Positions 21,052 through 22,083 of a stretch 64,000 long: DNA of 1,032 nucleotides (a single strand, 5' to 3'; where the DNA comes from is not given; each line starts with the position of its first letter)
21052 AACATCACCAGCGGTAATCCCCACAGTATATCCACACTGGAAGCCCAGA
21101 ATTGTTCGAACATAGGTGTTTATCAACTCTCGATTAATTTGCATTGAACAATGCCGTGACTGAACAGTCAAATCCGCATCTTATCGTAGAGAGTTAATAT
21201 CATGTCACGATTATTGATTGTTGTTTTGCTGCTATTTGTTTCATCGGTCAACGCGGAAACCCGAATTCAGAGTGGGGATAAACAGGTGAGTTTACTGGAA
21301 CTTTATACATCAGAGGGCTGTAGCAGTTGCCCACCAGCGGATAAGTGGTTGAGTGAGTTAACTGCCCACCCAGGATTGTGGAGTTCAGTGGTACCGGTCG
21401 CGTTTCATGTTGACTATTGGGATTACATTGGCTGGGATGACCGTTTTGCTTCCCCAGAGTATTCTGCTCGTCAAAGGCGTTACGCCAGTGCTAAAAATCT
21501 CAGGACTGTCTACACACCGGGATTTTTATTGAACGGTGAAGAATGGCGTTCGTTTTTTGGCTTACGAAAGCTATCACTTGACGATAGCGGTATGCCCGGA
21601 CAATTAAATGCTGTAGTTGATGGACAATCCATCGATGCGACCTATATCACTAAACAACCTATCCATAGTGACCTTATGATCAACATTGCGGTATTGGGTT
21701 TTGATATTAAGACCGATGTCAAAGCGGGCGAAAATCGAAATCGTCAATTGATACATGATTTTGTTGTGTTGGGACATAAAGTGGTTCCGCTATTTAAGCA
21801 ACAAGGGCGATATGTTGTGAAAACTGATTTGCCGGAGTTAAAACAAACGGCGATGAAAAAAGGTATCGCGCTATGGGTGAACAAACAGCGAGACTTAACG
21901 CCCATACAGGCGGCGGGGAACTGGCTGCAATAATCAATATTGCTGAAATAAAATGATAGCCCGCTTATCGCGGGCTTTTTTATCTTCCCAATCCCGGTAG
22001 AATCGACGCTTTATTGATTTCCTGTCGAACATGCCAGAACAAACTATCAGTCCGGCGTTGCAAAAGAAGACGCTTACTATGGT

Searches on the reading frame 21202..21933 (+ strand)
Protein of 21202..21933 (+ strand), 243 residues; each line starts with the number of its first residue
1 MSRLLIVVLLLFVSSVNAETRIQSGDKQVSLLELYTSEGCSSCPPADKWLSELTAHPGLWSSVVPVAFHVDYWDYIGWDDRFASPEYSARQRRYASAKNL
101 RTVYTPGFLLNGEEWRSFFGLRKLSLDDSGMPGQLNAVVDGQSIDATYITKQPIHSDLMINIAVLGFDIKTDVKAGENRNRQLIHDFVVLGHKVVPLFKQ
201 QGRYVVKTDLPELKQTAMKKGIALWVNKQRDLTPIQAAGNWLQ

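Call 65: search_protein_families(library=pfam, proteins=[window:21202-21933:+], max_evalue=0.00001)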
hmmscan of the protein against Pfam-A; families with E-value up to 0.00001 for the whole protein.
window:21202-21933:+ (243 aa): 1 family
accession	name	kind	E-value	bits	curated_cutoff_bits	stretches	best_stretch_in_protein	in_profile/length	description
PF06764.17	DUF1223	-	5.1e-45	154.4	30.7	1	31-226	1-201/202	Protein of unknown function (DUF1223)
